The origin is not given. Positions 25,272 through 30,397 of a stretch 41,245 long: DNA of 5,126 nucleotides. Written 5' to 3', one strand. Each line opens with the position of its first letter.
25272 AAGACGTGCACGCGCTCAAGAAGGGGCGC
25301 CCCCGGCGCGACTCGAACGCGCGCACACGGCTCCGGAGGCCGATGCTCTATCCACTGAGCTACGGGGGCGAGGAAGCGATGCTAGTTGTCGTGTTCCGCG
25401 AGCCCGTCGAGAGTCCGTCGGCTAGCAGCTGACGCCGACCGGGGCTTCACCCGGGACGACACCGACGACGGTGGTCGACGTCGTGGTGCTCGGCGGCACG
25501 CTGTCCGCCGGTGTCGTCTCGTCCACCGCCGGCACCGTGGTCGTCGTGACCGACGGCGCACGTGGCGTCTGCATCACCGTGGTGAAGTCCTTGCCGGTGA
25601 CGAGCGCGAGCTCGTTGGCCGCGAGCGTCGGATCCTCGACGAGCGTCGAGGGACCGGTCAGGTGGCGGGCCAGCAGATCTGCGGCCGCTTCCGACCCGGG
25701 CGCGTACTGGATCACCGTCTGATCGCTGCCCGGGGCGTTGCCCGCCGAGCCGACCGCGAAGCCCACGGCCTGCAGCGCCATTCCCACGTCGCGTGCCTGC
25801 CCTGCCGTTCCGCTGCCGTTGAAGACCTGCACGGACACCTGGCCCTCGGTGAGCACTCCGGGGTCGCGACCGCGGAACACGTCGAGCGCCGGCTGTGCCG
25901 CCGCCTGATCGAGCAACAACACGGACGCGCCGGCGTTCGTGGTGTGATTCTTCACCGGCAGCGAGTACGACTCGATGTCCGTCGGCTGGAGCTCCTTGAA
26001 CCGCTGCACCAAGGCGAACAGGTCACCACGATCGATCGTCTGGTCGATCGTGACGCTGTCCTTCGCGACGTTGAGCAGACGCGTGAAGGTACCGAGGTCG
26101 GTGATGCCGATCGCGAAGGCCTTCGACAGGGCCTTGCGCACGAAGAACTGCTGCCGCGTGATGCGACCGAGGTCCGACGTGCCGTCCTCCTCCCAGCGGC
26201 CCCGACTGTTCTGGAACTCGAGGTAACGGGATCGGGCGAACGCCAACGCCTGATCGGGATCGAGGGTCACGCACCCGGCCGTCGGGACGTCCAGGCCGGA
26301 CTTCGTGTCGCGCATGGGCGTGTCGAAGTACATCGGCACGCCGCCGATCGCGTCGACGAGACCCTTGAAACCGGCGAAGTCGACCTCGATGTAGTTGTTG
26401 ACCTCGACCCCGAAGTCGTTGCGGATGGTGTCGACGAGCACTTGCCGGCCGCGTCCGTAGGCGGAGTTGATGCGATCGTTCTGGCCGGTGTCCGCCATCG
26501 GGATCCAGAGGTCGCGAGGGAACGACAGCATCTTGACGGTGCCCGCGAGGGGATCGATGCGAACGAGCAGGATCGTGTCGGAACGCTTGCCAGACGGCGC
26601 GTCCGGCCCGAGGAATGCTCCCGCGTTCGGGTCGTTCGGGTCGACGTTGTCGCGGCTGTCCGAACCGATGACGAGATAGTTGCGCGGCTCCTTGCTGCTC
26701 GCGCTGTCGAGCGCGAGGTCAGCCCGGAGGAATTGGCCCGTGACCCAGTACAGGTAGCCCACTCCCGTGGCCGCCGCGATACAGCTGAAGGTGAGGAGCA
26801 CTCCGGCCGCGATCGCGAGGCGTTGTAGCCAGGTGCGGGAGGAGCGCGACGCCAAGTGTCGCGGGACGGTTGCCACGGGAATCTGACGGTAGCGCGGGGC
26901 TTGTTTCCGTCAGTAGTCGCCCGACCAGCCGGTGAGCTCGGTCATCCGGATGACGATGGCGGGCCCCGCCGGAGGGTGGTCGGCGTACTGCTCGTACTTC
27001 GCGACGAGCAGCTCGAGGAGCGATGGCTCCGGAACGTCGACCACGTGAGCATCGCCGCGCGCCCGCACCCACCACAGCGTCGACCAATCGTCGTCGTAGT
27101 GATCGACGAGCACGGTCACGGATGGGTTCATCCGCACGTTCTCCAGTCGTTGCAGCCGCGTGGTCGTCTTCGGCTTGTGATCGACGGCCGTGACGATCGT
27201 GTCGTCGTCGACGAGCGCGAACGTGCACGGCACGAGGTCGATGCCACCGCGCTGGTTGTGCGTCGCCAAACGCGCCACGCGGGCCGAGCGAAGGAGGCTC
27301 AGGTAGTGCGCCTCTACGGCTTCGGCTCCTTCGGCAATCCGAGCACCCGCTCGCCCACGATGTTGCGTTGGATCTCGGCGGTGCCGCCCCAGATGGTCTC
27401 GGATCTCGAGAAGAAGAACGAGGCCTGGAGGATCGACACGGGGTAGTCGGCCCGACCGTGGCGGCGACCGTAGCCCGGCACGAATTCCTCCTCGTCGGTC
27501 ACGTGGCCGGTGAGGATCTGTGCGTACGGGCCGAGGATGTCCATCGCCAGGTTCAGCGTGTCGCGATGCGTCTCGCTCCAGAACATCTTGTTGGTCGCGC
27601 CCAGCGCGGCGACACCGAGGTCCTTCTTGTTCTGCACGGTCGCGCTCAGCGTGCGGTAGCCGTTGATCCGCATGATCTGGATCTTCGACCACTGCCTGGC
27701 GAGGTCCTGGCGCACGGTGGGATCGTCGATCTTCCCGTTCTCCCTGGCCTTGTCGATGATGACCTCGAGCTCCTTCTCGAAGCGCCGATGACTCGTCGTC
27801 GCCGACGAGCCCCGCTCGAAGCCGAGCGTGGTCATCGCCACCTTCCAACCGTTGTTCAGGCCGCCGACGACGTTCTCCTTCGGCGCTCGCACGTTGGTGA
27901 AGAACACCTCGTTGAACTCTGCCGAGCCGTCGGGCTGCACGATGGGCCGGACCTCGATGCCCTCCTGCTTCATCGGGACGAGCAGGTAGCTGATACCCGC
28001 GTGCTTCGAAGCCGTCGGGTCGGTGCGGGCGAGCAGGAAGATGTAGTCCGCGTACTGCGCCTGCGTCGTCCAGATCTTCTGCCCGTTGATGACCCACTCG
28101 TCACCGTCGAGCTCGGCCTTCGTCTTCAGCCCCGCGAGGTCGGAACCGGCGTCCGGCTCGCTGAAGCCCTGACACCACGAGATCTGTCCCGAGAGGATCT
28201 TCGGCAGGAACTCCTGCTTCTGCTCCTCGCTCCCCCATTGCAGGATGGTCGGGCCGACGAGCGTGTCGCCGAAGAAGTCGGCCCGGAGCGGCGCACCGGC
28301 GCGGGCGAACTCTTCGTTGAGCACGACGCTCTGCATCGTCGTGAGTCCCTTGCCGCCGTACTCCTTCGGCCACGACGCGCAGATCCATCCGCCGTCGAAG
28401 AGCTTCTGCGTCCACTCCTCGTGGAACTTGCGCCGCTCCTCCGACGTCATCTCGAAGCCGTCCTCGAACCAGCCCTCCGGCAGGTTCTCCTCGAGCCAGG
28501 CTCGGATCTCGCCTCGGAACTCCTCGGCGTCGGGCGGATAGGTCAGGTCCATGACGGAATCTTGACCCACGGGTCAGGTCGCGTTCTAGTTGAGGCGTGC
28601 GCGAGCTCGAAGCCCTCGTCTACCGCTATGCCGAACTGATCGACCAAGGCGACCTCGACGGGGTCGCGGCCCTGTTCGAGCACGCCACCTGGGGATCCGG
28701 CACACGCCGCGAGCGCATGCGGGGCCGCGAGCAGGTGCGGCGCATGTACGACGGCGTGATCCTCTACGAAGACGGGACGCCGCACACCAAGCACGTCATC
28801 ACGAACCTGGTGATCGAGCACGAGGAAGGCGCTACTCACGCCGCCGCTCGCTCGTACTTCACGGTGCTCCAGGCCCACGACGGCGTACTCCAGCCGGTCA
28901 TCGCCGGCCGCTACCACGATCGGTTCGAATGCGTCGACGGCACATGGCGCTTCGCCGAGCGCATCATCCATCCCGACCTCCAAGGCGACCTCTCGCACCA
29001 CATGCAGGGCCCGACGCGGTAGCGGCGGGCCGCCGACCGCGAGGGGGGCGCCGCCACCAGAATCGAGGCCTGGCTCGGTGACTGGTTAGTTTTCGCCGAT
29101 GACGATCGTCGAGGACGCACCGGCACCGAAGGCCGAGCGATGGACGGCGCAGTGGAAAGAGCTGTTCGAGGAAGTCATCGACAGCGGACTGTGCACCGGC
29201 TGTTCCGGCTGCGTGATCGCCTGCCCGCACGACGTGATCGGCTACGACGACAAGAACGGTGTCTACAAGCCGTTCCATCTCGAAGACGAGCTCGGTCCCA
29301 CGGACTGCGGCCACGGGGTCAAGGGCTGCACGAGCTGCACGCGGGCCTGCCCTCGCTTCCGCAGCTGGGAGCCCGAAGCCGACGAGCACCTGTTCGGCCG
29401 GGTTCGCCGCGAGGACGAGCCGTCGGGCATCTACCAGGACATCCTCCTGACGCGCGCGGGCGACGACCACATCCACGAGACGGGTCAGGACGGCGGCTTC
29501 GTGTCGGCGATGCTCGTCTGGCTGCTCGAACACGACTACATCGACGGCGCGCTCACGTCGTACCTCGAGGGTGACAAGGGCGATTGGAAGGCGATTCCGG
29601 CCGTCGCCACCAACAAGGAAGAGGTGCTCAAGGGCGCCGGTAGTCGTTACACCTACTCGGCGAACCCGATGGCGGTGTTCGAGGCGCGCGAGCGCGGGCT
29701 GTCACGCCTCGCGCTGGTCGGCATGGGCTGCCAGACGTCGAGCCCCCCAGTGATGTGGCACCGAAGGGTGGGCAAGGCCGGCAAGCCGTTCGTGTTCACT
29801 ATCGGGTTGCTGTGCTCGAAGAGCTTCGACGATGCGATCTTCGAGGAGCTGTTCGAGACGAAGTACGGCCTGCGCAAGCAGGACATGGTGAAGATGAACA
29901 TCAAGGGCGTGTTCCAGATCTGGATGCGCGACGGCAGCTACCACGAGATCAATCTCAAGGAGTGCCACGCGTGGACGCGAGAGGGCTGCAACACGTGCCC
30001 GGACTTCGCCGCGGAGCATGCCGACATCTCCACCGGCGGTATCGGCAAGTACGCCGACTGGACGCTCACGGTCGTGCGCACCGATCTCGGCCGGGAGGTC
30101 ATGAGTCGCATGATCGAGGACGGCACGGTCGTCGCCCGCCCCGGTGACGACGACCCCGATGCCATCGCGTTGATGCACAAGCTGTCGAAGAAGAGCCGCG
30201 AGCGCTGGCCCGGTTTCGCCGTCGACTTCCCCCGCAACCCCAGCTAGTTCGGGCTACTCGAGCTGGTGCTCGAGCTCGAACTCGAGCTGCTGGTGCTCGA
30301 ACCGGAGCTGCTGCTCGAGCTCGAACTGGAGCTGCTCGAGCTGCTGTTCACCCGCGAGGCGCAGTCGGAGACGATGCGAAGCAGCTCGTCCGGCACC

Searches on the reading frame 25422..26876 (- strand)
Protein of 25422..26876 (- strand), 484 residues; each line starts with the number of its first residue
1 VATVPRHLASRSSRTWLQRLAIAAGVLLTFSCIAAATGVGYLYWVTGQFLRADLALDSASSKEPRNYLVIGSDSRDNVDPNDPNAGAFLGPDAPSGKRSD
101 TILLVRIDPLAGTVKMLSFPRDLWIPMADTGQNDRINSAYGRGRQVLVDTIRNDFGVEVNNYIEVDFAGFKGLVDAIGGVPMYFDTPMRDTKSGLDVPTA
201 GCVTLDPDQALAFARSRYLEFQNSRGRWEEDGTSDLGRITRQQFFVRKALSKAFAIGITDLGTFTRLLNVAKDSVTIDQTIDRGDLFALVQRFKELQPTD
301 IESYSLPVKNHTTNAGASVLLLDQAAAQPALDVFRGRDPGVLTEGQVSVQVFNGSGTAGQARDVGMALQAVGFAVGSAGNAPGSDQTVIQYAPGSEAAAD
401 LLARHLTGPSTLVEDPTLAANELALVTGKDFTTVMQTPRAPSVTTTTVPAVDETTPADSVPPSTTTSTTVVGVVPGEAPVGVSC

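Call 23: search_protein_families(library=pfam, proteins=[window:25422-26876:-], max_evalue=0.001)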
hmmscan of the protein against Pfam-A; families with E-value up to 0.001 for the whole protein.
window:25422-26876:- (484 aa): 2 families
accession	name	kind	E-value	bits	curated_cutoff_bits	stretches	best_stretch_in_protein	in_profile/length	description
PF03816.19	LytR_cpsA_psr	-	2.1e-31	109.6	24.6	1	98-253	1-148/150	LytR_cpsA_psr family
PF13399.11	LytR_C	-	2.3e-16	60.9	22.2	1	346-431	1-86/86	LytR cell envelope-related transcriptional attenuator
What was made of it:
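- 25422..26876 (-): LCP-family (LytR-CpsA-Psr) protein with a LytR_C domain. It is a possible ligase attaching the polymer to the wall. That link is inferred only. PF03816 2.1e-31 and PF13399 2.3e-16 (call 23).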

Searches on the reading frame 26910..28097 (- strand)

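Call 23: search_protein_families(library=pfam, proteins=[window:26910-28097:-], max_evalue=0.001)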
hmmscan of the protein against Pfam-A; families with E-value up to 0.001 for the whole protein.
window:26910-28097:- (395 aa): 2 families
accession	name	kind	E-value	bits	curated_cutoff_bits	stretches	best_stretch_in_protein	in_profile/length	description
PF01243.27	PNPOx_N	-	5.9e-09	36.8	28.1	1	264-384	4-110/120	Pyridoxamine 5'-phosphate oxidase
PF12900.13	Pyridox_ox_2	-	7.1e-07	29.7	27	1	263-368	3-107/140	Pyridoxamine 5'-phosphate oxidase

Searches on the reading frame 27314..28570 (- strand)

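Call 23: search_protein_families(library=pfam, proteins=[window:27314-28570:-], max_evalue=0.001)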
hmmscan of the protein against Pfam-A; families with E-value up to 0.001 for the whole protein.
window:27314-28570:- (418 aa): 3 families
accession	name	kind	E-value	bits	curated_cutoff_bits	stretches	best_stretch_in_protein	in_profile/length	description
PF02770.24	Acyl-CoA_dh_M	-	5.5e-23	81.4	33.3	1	133-227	1-97/97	Acyl-CoA dehydrogenase, middle domain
PF02771.21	Acyl-CoA_dh_N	-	6.9e-23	81.6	22.9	1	13-129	2-113/113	Acyl-CoA dehydrogenase, N-terminal domain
PF00441.29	Acyl-CoA_dh_1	-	3.4e-21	76.4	22.4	1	239-410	1-150/150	Acyl-CoA dehydrogenase, C-terminal domain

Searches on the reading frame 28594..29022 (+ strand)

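Call 23: search_protein_families(library=pfam, proteins=[window:28594-29022:+], max_evalue=0.001)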
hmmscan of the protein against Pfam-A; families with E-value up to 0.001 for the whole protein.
window:28594-29022:+ (142 aa): 4 families
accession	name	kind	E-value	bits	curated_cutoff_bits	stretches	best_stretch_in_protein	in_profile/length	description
PF13577.12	SnoaL_4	-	9.4e-21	74.6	24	1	3-123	7-125/126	SnoaL-like domain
PF00866.24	Ring_hydroxyl_B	-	1.5e-07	32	27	1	41-125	51-135/144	Ring hydroxylating beta subunit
PF12680.13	SnoaL_2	-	6.3e-05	24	27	1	10-118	2-99/102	SnoaL-like domain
PF13474.12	SnoaL_3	-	0.00031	21.5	22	1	6-121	2-112/121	SnoaL-like domain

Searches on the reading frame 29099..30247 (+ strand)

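Call 23: search_protein_families(library=pfam, proteins=[window:29099-30247:+], max_evalue=0.001)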
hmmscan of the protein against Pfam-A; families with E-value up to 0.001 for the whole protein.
window:29099-30247:+ (382 aa): 8 families
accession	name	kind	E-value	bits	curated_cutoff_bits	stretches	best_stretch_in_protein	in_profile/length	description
PF04432.18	FrhB_FdhB_C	-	3.6e-29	102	23.3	1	202-350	2-148/150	Coenzyme F420 hydrogenase/dehydrogenase, beta subunit C terminus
PF04422.18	FrhB_FdhB_N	-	2.7e-18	66.3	22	1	118-191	4-75/78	Coenzyme F420 hydrogenase/dehydrogenase, beta subunit N-term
PF12838.12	Fer4_7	-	1e-05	26.3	27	1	32-85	2-49/52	4Fe-4S dicluster domain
PF13237.11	Fer4_10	-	2e-05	24.8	25.5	1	26-85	3-53/53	4Fe-4S dicluster domain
PF00037.32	Fer4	-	4.8e-05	23.4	21.1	1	26-47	2-23/24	4Fe-4S binding domain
PF12837.12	Fer4_6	-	6e-05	23.3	25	1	26-47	3-24/24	4Fe-4S binding domain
PF13534.11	Fer4_17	-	0.00032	21.6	22.2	0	15-46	29-60/61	4Fe-4S dicluster domain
PF13187.11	Fer4_9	-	0.00042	20.7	27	0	23-47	34-52/52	4Fe-4S dicluster domain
